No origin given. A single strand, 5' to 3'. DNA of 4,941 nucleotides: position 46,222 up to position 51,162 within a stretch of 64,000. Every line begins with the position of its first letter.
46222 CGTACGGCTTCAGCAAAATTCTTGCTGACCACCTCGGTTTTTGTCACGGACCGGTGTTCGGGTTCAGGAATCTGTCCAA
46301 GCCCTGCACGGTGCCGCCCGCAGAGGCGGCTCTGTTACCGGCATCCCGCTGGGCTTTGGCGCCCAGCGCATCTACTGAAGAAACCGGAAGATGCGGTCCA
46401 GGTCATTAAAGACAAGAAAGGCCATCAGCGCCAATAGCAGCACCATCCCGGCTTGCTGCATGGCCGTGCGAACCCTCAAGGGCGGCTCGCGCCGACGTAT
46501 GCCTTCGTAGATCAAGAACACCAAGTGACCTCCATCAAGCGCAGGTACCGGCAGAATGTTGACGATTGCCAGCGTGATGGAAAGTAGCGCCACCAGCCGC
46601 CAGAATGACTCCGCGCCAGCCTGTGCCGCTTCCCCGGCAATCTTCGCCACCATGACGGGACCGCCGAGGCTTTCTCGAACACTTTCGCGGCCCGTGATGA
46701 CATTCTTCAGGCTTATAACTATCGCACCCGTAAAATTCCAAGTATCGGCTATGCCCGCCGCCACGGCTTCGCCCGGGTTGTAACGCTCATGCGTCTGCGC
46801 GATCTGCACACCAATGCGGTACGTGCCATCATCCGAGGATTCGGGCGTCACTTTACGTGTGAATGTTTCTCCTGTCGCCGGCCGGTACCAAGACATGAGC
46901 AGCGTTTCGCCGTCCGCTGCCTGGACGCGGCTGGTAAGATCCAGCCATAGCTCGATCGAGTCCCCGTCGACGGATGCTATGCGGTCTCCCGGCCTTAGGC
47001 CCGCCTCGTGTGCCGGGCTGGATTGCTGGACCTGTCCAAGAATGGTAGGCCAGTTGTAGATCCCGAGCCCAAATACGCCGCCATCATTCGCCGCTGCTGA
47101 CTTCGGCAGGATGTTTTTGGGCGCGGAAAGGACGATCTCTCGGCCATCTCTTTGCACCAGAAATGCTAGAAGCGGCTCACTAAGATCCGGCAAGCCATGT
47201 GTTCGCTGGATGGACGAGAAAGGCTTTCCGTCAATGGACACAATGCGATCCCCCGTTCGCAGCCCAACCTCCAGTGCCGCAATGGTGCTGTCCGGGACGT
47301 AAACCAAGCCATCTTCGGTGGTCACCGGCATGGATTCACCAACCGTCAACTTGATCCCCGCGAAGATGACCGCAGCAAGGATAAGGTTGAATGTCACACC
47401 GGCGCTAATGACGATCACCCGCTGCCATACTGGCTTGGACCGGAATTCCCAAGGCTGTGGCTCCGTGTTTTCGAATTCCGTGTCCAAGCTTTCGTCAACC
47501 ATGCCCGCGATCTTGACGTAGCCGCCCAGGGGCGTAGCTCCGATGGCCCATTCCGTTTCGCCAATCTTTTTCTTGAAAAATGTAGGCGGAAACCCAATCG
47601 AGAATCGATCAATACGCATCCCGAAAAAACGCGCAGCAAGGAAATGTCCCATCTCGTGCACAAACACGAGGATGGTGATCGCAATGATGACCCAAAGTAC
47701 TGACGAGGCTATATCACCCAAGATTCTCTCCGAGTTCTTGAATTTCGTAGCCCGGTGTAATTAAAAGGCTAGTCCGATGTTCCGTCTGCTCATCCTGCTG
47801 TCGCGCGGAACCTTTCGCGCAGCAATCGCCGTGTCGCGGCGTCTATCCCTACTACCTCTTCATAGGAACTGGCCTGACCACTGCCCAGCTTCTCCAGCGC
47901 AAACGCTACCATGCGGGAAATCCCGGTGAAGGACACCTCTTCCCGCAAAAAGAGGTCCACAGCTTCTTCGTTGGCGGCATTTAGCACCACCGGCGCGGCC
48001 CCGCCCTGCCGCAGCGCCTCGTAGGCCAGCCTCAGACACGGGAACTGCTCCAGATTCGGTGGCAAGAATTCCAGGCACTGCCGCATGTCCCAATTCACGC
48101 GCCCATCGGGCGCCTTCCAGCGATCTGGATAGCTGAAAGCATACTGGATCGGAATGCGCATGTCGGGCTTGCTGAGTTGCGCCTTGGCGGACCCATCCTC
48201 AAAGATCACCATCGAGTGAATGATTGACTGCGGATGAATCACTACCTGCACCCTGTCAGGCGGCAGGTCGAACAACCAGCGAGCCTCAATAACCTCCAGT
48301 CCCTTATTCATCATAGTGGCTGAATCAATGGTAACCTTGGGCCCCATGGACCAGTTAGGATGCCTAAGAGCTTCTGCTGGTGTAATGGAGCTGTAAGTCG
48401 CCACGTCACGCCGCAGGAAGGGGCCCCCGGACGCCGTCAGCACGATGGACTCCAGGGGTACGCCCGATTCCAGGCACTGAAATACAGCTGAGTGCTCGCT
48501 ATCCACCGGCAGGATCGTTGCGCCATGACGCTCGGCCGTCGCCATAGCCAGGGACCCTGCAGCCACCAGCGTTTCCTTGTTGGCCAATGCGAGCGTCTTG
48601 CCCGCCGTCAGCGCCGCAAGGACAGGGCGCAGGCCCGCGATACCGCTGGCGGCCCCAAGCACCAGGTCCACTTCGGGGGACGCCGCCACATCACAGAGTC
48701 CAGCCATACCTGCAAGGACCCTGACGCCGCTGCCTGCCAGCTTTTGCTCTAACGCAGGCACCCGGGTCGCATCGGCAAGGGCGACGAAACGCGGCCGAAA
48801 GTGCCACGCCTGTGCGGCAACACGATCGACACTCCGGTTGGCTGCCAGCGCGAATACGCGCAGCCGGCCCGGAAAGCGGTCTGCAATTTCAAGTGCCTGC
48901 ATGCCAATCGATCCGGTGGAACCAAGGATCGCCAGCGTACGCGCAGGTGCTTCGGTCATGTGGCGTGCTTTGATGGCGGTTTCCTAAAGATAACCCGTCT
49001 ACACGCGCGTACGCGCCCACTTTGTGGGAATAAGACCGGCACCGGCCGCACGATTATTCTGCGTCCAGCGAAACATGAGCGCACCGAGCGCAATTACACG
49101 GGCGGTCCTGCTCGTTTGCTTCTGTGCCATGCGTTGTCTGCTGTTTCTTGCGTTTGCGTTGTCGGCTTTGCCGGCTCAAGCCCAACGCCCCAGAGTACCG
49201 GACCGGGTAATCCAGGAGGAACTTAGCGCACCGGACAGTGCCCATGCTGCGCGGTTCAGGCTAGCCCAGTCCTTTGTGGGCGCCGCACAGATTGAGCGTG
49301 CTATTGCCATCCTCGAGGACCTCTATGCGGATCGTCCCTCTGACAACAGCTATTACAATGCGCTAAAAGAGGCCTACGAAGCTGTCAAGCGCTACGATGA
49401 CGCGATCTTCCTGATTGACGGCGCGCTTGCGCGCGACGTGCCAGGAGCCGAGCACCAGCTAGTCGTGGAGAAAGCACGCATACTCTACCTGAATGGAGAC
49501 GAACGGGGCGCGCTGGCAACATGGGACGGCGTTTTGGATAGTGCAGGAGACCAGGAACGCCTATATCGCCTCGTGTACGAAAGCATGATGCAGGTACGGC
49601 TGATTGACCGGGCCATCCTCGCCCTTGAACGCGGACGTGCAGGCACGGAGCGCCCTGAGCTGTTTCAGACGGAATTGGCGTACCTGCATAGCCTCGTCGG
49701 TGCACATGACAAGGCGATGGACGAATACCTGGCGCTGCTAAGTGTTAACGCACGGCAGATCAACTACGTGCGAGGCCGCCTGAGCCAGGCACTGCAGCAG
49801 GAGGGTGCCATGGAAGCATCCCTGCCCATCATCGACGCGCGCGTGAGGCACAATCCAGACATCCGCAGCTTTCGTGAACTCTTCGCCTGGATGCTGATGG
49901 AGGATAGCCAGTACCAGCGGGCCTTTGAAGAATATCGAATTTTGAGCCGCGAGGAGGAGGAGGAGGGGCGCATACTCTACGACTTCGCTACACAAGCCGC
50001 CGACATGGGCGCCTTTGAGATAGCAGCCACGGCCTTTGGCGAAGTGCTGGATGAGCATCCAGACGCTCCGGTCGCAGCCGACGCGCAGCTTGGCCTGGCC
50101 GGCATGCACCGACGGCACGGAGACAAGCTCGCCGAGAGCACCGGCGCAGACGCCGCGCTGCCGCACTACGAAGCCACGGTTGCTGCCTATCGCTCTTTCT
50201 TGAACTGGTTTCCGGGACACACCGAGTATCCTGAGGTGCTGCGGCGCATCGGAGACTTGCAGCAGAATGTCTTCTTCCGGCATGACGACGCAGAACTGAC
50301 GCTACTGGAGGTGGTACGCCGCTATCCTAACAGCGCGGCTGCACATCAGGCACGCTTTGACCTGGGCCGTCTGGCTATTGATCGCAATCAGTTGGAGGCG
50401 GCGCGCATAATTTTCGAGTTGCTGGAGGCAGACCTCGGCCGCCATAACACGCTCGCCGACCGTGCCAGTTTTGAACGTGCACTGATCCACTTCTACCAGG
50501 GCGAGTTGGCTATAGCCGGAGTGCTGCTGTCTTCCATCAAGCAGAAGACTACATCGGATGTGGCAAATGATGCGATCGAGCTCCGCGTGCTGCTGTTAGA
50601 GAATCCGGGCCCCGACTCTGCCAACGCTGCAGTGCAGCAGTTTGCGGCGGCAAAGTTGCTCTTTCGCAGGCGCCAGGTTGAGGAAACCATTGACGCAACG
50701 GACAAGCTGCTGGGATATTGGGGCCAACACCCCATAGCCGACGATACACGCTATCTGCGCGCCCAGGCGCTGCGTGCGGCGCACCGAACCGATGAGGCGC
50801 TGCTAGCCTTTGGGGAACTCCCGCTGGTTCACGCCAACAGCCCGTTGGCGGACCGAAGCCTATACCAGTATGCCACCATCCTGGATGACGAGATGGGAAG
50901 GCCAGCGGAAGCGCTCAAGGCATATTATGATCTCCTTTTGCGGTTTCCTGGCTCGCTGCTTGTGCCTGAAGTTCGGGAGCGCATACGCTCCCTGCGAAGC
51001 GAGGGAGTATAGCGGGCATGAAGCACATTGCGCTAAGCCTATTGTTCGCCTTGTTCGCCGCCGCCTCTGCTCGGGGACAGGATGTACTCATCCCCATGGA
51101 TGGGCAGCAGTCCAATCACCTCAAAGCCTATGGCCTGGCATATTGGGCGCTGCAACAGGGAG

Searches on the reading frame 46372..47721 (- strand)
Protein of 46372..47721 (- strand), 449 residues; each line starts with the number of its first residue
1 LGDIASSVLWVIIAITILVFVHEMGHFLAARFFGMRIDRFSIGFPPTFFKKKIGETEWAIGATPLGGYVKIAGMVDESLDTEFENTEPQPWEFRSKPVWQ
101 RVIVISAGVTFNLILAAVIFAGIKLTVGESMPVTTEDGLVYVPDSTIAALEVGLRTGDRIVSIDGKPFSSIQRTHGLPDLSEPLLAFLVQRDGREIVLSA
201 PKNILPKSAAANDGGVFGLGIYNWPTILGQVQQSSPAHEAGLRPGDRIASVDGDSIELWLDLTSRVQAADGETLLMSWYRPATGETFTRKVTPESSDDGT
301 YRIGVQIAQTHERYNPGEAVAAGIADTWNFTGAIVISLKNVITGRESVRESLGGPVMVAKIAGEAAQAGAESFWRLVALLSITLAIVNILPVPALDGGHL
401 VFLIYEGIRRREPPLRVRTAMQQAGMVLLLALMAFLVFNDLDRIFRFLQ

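Call 69: search_protein_families(library=pfam, proteins=[window:46372-47721:-], max_evalue=0.00001)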
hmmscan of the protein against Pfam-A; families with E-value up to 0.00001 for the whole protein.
window:46372-47721:- (449 aa): 5 families
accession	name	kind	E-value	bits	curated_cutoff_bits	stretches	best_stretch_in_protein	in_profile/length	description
PF02163.28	Peptidase_M50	-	9.2e-67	225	27.2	1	11-432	2-221/221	Peptidase family M50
PF17820.7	PDZ_6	-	8.4e-14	51.5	27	1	230-267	4-41/54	PDZ domain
PF13180.12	PDZ_2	-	1.9e-11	44.5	27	1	230-287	18-76/80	PDZ domain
PF00595.29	PDZ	-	1.9e-10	41.4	23.2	0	228-259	29-60/81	PDZ domain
PF21558.3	Pept_S41_N_bact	-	1.9e-08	34.5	27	0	140-169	6-35/87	Bacteroidetes, Peptidase, S41 family, N-terminal domain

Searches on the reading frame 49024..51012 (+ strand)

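Call 69: search_protein_families(library=pfam, proteins=[window:49024-51012:+], max_evalue=0.00001)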
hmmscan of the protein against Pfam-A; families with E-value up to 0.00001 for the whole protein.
window:49024-51012:+ (662 aa): 4 families
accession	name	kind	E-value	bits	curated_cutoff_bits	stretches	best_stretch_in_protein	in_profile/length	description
PF12895.13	ANAPC3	-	1.5e-09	38.5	27.2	0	71-132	20-80/82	Anaphase-promoting complex, cyclosome, subunit 3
PF13432.12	TPR_16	-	3e-08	34.4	32.7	0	319-368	1-47/65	Tetratricopeptide repeat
PF14559.12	TPR_19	-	6.4e-08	33.2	25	0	74-116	25-66/68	Tetratricopeptide repeat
PF13174.12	TPR_6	-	7e-08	33.1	26.3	0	612-644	2-33/33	Tetratricopeptide repeat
